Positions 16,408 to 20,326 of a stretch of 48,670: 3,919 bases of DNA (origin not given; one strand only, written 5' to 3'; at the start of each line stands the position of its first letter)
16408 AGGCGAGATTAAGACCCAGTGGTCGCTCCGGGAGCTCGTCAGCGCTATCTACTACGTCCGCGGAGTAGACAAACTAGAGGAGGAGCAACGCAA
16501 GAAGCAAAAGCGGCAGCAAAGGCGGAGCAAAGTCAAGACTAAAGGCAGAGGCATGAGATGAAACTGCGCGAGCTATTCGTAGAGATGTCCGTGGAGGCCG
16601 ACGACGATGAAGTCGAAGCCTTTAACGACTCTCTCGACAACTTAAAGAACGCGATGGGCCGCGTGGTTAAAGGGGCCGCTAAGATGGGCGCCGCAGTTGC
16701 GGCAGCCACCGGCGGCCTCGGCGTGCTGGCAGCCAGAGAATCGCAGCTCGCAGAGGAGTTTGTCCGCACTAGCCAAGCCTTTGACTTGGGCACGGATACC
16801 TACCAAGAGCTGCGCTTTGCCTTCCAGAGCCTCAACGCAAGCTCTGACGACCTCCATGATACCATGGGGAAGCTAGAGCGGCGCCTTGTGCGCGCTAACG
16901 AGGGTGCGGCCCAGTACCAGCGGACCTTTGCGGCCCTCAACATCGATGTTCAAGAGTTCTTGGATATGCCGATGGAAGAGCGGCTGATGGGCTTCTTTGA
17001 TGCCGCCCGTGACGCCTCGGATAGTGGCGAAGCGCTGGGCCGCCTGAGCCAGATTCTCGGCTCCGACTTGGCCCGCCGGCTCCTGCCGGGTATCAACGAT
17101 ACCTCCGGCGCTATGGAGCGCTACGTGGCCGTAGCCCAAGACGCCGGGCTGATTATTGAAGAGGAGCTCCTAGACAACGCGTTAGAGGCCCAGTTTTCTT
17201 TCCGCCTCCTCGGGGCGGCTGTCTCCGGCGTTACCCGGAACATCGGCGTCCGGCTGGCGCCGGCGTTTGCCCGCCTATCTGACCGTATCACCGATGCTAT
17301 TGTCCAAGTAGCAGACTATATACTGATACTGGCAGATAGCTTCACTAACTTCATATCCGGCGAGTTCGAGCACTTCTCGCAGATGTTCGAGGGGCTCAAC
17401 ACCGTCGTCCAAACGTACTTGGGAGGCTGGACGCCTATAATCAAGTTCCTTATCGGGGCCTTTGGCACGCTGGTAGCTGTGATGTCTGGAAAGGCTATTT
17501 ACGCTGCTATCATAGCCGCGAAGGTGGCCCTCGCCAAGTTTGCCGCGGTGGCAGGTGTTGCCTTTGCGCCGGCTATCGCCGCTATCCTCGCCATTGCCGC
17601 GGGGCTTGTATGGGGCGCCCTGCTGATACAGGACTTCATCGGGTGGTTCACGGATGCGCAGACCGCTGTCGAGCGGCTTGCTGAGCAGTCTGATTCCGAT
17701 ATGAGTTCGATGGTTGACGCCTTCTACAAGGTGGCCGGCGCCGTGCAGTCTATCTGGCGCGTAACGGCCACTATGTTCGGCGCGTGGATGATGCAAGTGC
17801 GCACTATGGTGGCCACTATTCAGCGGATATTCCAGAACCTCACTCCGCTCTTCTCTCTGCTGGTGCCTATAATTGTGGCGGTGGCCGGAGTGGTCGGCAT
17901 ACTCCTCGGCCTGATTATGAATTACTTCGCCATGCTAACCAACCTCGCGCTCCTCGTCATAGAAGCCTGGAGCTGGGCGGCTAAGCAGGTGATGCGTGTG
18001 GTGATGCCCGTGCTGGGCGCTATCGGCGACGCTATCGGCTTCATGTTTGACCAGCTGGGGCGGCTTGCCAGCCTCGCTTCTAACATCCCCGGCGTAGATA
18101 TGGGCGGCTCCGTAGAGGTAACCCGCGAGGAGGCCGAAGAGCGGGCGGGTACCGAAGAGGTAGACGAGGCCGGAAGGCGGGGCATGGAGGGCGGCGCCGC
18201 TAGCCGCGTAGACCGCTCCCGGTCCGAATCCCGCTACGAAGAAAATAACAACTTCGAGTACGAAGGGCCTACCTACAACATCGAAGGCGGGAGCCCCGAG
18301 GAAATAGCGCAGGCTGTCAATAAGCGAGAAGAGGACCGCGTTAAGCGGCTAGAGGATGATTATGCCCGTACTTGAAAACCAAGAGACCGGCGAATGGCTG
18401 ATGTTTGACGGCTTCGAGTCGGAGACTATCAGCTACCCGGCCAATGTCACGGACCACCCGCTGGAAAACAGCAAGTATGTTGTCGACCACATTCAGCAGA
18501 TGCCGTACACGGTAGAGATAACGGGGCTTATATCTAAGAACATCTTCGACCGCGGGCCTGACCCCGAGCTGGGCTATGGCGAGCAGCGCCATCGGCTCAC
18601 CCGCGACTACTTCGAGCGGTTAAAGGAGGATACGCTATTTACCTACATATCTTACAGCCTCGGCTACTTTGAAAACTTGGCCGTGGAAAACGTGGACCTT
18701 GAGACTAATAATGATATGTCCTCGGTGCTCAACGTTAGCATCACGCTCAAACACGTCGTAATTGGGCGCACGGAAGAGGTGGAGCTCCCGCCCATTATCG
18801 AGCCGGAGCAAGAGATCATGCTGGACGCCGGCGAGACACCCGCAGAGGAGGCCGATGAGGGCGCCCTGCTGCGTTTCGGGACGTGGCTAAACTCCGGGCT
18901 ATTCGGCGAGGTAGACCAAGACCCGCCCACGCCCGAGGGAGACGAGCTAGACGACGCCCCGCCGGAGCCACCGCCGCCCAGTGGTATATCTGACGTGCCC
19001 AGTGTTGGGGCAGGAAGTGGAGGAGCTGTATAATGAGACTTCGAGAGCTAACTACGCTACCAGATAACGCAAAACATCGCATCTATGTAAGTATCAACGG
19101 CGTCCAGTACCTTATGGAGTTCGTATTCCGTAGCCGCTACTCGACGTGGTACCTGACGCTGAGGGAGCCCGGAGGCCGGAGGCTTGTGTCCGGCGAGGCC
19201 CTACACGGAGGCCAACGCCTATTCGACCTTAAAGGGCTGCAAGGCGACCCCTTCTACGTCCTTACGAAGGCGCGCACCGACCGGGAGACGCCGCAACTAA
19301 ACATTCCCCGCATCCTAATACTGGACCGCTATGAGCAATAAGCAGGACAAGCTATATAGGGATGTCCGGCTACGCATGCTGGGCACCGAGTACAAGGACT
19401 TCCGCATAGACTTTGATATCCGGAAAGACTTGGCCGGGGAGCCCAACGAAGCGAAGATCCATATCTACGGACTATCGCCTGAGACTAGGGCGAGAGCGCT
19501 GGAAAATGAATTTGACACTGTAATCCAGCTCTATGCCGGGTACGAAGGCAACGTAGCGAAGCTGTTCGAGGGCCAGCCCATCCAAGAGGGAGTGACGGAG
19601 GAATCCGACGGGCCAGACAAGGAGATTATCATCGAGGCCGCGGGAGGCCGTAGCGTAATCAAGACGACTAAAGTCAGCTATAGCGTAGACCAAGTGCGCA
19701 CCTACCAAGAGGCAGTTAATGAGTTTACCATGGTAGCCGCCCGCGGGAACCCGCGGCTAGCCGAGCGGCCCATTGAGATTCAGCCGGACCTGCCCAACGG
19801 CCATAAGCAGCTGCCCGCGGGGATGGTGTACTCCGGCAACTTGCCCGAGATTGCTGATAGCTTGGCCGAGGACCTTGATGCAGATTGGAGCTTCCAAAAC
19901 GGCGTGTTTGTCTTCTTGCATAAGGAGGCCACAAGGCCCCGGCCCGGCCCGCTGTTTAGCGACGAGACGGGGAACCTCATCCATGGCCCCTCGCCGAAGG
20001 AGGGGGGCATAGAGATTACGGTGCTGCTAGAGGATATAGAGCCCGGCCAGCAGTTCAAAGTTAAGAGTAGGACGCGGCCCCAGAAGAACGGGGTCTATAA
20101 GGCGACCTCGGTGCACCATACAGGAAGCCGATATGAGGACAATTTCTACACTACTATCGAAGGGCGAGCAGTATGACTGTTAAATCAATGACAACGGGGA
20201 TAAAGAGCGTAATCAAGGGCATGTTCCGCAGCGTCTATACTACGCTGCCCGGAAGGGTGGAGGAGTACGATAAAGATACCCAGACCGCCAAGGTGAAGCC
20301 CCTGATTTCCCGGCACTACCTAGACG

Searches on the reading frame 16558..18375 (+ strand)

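Call 37: search_protein_families(library=pfam, proteins=[window:16558-18375:+], max_evalue=0.01)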
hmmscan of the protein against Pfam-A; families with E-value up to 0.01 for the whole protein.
window:16558-18375:+ (605 aa): 1 family
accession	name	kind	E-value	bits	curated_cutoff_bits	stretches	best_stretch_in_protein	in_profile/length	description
PF10145.14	PhageMin_Tail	-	0.0068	16.7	33.2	1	21-115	88-189/201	Phage-related minor tail protein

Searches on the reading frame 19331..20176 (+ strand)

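Call 37: search_protein_families(library=pfam, proteins=[window:19331-20176:+], max_evalue=0.01)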
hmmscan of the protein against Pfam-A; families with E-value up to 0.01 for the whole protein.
window:19331-20176:+ (281 aa): 1 family
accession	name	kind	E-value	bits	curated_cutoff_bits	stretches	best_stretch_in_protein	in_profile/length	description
PF22759.1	E217_GP41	-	2e-07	31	27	1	212-278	212-279/279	Baseplate hub gp41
